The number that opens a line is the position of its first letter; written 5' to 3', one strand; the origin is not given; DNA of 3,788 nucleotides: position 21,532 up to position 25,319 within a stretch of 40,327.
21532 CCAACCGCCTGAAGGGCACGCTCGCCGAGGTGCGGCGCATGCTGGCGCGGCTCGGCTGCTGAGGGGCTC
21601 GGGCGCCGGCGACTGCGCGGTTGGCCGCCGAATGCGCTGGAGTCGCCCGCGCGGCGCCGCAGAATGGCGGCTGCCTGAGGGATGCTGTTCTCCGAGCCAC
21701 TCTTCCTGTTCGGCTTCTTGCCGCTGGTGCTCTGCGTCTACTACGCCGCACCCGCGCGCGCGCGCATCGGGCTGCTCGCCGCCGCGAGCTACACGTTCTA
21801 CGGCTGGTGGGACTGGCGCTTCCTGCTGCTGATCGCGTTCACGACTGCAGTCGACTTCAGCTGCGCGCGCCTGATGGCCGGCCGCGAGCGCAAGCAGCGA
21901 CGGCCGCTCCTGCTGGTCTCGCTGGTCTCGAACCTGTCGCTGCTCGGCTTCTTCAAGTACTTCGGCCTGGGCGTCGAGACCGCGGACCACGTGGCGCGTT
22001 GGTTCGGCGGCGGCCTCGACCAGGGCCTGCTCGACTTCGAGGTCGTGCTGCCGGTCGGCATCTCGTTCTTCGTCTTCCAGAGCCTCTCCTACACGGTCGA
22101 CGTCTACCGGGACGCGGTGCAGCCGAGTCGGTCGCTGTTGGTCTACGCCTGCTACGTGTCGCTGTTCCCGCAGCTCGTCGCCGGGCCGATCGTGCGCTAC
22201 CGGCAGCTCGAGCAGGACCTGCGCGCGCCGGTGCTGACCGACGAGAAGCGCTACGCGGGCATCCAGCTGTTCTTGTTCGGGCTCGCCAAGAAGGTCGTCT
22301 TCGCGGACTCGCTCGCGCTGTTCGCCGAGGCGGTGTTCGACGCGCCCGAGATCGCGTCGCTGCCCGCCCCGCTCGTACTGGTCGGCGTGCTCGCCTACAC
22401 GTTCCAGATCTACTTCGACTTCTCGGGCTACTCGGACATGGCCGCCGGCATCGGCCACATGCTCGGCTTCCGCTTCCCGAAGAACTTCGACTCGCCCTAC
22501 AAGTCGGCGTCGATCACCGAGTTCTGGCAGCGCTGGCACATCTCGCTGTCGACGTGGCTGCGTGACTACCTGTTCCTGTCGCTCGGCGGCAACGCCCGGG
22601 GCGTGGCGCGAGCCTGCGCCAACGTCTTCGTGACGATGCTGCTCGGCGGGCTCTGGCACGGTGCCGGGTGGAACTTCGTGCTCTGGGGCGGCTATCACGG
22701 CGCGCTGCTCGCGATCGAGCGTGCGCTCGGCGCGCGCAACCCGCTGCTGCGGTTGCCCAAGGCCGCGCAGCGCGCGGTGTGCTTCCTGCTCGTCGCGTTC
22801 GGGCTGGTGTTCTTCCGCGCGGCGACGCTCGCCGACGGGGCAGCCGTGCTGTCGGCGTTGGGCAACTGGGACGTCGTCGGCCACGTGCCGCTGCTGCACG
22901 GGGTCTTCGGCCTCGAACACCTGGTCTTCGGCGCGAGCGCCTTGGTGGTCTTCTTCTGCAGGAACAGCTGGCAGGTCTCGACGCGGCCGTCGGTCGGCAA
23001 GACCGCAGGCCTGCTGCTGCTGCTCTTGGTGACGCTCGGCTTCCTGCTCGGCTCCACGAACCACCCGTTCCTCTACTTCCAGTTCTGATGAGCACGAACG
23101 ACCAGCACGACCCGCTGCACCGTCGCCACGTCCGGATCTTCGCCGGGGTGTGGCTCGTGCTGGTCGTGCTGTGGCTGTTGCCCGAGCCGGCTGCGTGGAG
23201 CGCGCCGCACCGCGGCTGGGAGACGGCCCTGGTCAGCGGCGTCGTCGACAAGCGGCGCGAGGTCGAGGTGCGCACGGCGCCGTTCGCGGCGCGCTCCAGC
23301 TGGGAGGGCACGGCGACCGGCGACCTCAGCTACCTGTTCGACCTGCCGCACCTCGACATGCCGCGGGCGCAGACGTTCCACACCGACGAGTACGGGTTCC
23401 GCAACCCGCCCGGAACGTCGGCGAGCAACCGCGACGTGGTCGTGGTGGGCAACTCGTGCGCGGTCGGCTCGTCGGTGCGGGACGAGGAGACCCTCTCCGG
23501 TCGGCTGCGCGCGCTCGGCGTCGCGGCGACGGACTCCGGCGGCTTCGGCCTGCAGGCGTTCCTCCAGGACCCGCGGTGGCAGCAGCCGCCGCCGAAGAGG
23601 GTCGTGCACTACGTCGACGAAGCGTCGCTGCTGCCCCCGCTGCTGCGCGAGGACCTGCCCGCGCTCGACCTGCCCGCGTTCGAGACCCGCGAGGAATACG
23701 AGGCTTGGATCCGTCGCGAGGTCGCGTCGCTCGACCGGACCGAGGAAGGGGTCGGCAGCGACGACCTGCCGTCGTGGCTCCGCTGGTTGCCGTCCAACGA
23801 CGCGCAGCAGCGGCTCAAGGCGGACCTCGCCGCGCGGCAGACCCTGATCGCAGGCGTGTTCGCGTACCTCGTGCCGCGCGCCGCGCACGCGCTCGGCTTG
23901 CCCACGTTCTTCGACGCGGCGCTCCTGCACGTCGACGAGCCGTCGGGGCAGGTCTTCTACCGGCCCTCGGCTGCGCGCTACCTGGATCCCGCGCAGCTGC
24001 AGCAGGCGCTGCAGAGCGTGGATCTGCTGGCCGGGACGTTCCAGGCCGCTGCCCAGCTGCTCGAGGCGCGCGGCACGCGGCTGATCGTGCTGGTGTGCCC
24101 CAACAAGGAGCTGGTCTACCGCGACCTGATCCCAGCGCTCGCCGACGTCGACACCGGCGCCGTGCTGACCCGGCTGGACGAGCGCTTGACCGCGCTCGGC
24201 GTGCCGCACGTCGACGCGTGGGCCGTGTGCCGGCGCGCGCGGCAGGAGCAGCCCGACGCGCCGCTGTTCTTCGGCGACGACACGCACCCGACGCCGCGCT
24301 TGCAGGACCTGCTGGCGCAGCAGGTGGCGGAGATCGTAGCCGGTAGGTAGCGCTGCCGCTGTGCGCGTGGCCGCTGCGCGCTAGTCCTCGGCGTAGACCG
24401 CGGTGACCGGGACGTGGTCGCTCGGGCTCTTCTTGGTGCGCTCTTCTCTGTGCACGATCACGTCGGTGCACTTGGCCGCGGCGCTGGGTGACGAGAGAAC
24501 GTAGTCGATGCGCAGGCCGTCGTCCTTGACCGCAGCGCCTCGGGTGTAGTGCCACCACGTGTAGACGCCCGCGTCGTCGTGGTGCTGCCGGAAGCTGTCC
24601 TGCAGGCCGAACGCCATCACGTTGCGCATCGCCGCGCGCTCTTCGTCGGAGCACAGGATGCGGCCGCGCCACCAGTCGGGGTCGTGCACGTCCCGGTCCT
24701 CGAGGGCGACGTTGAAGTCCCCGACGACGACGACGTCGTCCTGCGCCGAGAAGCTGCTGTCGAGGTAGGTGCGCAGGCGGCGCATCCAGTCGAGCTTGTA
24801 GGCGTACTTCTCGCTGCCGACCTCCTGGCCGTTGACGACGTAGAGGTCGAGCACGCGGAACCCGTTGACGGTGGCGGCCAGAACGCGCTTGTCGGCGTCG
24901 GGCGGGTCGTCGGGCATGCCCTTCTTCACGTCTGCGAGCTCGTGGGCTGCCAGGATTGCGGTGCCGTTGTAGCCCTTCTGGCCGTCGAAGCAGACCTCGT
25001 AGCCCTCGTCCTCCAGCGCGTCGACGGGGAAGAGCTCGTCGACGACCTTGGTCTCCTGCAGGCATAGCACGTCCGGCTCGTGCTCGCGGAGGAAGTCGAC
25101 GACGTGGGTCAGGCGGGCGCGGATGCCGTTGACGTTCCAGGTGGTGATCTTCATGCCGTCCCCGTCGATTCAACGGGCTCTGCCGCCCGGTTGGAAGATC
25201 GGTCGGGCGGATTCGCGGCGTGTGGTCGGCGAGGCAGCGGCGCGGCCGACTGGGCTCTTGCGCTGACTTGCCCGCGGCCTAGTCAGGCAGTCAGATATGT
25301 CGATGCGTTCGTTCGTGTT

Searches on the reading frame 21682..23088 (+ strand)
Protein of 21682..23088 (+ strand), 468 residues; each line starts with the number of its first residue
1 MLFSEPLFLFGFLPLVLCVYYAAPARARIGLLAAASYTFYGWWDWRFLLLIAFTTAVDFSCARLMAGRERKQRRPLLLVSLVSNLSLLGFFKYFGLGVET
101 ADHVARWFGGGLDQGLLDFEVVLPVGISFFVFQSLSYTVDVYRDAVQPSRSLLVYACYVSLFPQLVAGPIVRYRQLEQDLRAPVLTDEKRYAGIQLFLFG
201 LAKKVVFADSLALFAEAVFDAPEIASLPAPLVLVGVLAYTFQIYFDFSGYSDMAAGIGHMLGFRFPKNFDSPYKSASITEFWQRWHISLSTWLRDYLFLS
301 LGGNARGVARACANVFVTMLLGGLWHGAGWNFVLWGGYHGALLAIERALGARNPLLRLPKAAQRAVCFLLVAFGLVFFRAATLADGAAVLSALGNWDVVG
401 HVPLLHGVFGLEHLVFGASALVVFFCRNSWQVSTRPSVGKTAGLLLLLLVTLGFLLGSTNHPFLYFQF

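Call 3: search_protein_families(library=ncbifam, proteins=[window:21682-23088:+], max_evalue=0.01)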
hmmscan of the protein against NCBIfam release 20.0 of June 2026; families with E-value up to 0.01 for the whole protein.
window:21682-23088:+ (468 aa): 1 family
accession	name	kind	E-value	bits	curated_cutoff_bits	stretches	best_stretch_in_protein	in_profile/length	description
TIGR04091.1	LTA_dltB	equivalog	3.5e-49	168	375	1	121-378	107-376/380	D-alanyl-lipoteichoic acid biosynthesis protein DltB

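Call 4: search_protein_families(library=pfam, proteins=[window:21682-23088:+], max_evalue=0.01)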
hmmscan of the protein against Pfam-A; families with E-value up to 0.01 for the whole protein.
window:21682-23088:+ (468 aa): 2 families
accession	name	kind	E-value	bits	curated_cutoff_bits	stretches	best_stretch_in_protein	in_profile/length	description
PF03062.24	MBOAT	-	2.3e-26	93.3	27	1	149-358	78-306/337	MBOAT, membrane-bound O-acyltransferase family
PF13813.11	MBOAT_2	-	0.0029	18.3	25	1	266-329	2-67/85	Membrane bound O-acyl transferase family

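Call 50: search_solved_structures(query=window:21682-23088:+, max_evalue=0.01, show_alignments=1)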
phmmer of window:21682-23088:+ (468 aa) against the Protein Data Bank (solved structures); distinct sequences matched with E-value up to 0.01: 2.
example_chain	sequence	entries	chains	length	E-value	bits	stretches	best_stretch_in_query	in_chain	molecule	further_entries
6bug_C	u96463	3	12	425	2.7e-29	105.4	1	125-348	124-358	D-alanyl transfer protein DltB | Integral membrane protein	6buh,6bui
8jem_A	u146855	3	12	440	2.9e-29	105.3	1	125-348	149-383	Teichoic acid D-alanyltransferase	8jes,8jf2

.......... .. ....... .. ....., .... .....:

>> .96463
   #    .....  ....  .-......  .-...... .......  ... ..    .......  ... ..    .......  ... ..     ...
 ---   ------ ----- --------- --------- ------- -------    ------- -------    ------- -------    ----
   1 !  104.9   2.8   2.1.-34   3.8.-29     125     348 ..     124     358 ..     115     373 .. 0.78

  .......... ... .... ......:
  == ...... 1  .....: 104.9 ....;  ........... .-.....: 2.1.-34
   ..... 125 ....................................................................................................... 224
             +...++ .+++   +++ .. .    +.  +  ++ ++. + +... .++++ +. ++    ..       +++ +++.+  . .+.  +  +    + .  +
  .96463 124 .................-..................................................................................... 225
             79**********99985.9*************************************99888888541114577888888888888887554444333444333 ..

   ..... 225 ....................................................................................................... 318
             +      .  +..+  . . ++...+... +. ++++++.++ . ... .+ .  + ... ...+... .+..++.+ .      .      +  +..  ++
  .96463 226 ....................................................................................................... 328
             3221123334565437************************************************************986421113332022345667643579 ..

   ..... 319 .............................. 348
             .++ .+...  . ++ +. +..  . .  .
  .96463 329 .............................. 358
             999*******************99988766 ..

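Call 75: find_related_loci(query=A3, collection=metagenome_contigs, flank=7000)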
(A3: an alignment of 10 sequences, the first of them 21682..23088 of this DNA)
Query A3 (468 aa) in metagenome_contigs; peptide patterns used: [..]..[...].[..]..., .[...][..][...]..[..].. (x = any residue, [..] = any of these).
600 stretches matched a pattern (row limit reached: there are more); 598 encode a relative of the query (tblastn E <= 1e-3); the best 80 are kept; 80 distinct loci.
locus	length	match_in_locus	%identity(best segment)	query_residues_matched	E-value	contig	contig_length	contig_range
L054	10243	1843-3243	44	1-468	2e-116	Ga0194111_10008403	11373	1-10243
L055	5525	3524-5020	43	1-468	2e-116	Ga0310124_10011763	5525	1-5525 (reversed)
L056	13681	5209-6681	43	1-468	1e-112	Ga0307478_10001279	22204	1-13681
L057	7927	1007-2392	46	1-468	2e-112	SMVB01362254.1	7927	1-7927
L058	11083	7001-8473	43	1-468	2e-111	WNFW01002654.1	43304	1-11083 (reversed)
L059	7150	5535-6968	47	1-468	1e-110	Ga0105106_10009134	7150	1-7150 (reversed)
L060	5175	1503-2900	45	1-468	2e-108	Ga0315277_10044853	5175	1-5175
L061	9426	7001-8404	41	1-468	2e-107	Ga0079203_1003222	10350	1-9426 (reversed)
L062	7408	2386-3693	43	32-468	2e-105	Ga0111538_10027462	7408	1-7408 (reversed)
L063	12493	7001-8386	44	1-468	5e-105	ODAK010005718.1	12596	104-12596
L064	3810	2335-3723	37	12-468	4e-104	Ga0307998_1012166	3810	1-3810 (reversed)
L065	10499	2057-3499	39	1-468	8e-102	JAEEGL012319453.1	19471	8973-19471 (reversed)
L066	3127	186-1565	42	1-468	3e-104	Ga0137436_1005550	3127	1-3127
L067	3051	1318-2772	41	1-468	1e-102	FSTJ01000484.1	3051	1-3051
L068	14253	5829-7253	38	1-468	5e-100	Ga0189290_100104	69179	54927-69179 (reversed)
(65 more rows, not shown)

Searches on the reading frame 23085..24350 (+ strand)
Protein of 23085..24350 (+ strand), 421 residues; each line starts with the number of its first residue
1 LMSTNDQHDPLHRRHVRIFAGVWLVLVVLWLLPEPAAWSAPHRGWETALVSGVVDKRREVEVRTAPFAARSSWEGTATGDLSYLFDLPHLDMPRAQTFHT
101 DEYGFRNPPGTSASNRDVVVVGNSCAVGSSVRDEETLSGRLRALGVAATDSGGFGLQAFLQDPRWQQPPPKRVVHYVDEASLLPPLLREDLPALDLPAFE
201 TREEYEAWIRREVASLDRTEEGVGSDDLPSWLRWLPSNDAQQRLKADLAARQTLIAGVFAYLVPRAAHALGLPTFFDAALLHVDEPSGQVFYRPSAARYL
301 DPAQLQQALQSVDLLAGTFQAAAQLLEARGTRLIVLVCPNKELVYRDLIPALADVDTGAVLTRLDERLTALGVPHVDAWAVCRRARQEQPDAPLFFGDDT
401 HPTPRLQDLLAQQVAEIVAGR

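Call 3: search_protein_families(library=ncbifam, proteins=[window:23085-24350:+], max_evalue=0.01)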
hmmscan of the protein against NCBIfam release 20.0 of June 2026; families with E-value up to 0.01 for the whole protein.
window:23085-24350:+ (421 aa): 0 families

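Call 4: search_protein_families(library=pfam, proteins=[window:23085-24350:+], max_evalue=0.01)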
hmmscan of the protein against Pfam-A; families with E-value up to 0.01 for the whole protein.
window:23085-24350:+ (421 aa): 1 family
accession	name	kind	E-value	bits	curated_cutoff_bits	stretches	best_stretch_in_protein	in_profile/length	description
PF16822.11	ALGX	-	3.7e-14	53.5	26.5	1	318-419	31-131/268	SGNH hydrolase-like domain, acetyltransferase AlgX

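Call 42: search_protein_families(library=pfam, proteins=[window:23088-24350:+], max_evalue=0.01)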
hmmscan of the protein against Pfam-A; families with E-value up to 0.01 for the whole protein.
window:23088-24350:+ (420 aa): 1 family
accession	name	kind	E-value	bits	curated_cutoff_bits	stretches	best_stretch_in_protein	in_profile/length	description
PF16822.11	ALGX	-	3.6e-14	53.5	26.5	1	317-418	31-131/268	SGNH hydrolase-like domain, acetyltransferase AlgX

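Call 51: search_solved_structures(query=window:23088-24350:+, max_evalue=1, show_alignments=2)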
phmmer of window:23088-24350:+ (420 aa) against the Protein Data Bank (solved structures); distinct sequences matched with E-value up to 1: 12.
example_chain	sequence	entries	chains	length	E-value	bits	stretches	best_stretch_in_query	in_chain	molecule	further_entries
1uvx_A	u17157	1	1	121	0.019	17.2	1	342-387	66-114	GLOBIN LI637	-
4dl9_A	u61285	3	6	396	0.028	16.7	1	37-105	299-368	Alcohol dehydrogenase class III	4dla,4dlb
1dly_A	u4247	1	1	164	0.033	16.4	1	342-387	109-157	HEMOGLOBIN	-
8gv3_A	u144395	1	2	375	0.053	15.7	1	35-90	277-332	Alcohol dehydrogenase class-3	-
1m6h_A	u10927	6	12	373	0.053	15.7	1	35-90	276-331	Glutathione-dependent formaldehyde dehydrogenase | alcohol dehydrogenase class III chi chain | HUMAN CHICHI ALCOHOL DEHYDROGENASE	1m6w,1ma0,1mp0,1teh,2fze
2fzw_A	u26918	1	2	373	0.053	15.7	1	35-90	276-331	Alcohol dehydrogenase class III chi chain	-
3qj5_A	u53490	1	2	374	0.053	15.7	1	35-90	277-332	Alcohol dehydrogenase class-3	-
1mc5_A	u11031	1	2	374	0.053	15.7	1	35-90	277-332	Alcohol dehydrogenase class III chi chain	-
4l0q_A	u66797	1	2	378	0.053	15.7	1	35-90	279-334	Alcohol dehydrogenase class-3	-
3uko_A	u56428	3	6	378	0.054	15.7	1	35-90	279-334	Alcohol dehydrogenase class-3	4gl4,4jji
8co4_A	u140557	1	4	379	0.054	15.7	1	35-90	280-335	Alcohol dehydrogenase class-3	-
7aas_A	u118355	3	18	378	0.056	15.6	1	35-89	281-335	S-(hydroxymethyl)glutathione dehydrogenase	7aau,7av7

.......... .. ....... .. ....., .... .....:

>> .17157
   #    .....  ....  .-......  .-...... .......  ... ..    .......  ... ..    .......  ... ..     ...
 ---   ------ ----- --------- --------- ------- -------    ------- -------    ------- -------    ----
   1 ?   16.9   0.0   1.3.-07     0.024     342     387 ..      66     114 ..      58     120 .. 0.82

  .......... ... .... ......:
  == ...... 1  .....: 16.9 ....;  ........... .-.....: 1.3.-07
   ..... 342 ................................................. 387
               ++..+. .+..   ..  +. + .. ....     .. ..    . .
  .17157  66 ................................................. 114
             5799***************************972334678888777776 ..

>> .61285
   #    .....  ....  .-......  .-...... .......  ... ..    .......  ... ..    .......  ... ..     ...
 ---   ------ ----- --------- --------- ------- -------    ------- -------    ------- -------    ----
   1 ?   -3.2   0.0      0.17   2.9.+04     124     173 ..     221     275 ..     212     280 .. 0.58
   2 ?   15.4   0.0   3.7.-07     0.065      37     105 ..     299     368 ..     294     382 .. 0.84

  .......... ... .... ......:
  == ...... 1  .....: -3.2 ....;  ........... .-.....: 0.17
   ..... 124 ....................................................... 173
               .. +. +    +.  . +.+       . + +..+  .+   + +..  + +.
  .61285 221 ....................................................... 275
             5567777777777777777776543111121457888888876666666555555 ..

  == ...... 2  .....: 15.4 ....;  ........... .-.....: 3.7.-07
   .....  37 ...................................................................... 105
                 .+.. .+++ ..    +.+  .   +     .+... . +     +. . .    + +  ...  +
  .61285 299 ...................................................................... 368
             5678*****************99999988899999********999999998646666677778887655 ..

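Call 53: find_homologous_proteins(query=window:23088-24350:+, max_evalue=0.001)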
Query window:23088-24350:+ (420 aa): 6 proteins with E <= 0.001 among 8000 candidates.
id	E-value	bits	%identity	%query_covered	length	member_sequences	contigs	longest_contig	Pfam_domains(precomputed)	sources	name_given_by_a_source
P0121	5.2e-274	927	98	100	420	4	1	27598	PF16822.12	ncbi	-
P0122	4.6e-185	634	68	100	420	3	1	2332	PF16822.12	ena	-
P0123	2.6e-183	628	69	98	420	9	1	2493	PF16822.12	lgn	-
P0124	2.7e-133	463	53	97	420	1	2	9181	PF16822.12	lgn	-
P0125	1.4e-123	431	53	97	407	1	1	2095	PF16822.12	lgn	-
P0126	7.6e-33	132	29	95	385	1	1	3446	PF16822.12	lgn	-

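Call 64: predict_structure(alignment_id=A2)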
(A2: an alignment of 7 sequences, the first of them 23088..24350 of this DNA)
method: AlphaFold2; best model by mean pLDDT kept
length: 420 residues; sequences in the alignment: 7
mean_pLDDT: 64.6   pTM: 0.63
mean pLDDT of the five models: 64.6, 62.1, 61.6, 59.3, 56.8
residues with pLDDT >= 90: 85; 70-90: 99; 50-70: 76; < 50: 160
segments of 3 or more residues with pLDDT < 50: 1-8, 31-112, 125-129, 189-195, 217-241, 243-264, 270-274
pLDDT, mean of each block of 10 residues (from residue 1): 39 59 54 40 30 32 35 39 44 40 41 70 54 80 85 69 72 87 58 48 57 48 42 43 47 46 50 56 80 83 88 89 89 93 90 91 96 96 94 78 91 90
secondary structure, 60 per line:
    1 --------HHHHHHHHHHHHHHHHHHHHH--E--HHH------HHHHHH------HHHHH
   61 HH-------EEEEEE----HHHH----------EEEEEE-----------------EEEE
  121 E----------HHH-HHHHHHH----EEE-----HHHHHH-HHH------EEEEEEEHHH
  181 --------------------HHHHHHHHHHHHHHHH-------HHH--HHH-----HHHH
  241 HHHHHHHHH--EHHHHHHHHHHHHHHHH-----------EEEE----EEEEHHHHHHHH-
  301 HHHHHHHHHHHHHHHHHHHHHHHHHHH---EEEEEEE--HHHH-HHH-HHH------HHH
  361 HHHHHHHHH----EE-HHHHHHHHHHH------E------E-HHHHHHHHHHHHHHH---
elements in order: H9-29 H44-49 H56-62 E70-75 H80-83 E94-99 E117-121 H136-142 E147-149 H155-160 E171-177 H201-216 H237-249 H253-268 E280-283 E288-291 H292-299 H301-327 E331-337 H340-343 H358-369 H377-387 H403-417

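Call 67: fold_search(model_id=the predicted structure, library=pdb)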
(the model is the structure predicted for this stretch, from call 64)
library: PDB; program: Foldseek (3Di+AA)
matches with E <= 10: 617; with E <= 0.001: 0
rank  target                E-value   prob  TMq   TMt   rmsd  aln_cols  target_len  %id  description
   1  7bxd                  1.7e-02  0.96  0.17  0.30   5.7       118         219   19  Crystal structure of Ca_00815 (released 2021-04-21)
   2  5jd3_G                3.3e-02  0.97  0.30  0.52  12.0       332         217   10  Crystal structure of LAE5, an alpha/beta hydrolase enzyme from the metagenome of Lake Arreo, Spain (released 2016-05-04)
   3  3mil_A                3.7e-02  0.99  0.21  0.34   4.9       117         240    8  Crystal structure of isoamyl acetate-hydrolyzing esterase from Saccharomyces cerevisiae (released 2010-11-24)
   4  3mil_B                3.7e-02  0.99  0.20  0.34   4.7       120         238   12  Crystal structure of isoamyl acetate-hydrolyzing esterase from Saccharomyces cerevisiae (released 2010-11-24)
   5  1deo_A                3.7e-02  0.97  0.18  0.30   4.8       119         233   20  RHAMNOGALACTURONAN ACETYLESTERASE FROM ASPERGILLUS ACULEATUS AT 1.55 A RESOLUTION WITH SO4 IN THE ACTIVE SITE (released 2000-04-26)
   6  9ge8_T                5.8e-02  0.95  0.27  0.57   8.5       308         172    9  Structure of E. coli YbbAP-TesA with bound ATP analogue (released 2025-05-28)
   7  7ddy_A                6.1e-02  0.99  0.21  0.41   3.7       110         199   11  Crystal structure of an acetyl xylan esterase AlAXEase (released 2021-06-02)
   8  3c1u                  6.1e-02  0.95  0.18  0.31   4.7       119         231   18  D192N mutant of Rhamnogalacturonan acetylesterase (released 2008-08-05)
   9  4hf7                  6.4e-02  0.92  0.18  0.34   5.6       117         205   17  Crystal structure of a GDSL-like lipase (BT0569) from Bacteroides thetaiotaomicron VPI-5482 at 1.77 A resolution (released 2012-10-24)
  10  4oap_A                6.4e-02  0.91  0.29  0.49  11.1       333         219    9  An Axe2 mutant (W190I), an acetyl-xylooligosaccharide esterase from Geobacillus Stearmophilus (released 2015-01-14)
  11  7ddy_B                1.0e-01  0.97  0.21  0.40   3.8       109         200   11  Crystal structure of an acetyl xylan esterase AlAXEase (released 2021-06-02)
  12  3rjt_A                1.5e-01  0.96  0.20  0.36   3.9       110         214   19  Crystal structure of lipolytic protein G-D-S-L family from Alicyclobacillus acidocaldarius subsp. acidocaldarius DSM 4 (released 2011-04-27)
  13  6ur0_B                1.5e-01  0.85  0.21  0.29   4.8       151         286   20  Crystal structure of ChoE D285N mutant acyl-enzyme (released 2020-05-13)
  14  6uqy_A                1.5e-01  0.75  0.19  0.26   5.2       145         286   21  Crystal structure of ChoE H288N mutant in complex with acetylthiocholine (released 2020-05-13)
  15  6uqv                  1.5e-01  0.75  0.19  0.26   5.2       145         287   22  Crystal structure of ChoE, a bacterial acetylcholinesterase from Pseudomonas aeruginosa (released 2020-05-13)
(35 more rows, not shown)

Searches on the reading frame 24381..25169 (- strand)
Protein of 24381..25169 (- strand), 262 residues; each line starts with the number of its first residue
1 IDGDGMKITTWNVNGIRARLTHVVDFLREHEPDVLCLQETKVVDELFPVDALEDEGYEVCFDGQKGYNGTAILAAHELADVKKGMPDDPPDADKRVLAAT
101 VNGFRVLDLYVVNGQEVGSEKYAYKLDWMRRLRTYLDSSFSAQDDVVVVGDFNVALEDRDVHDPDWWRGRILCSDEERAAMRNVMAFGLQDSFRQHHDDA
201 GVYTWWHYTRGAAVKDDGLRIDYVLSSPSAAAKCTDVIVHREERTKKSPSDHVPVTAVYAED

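Call 34: search_protein_families(library=pfam, proteins=[window:24381-25169:-], max_evalue=0.0001)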
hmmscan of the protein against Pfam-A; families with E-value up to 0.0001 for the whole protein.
window:24381-25169:- (262 aa): 1 family
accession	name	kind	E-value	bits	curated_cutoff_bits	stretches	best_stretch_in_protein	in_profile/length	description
PF03372.29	Exo_endo_phos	-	6e-32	111.5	24.5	1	10-252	2-225/225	Endonuclease/Exonuclease/phosphatase family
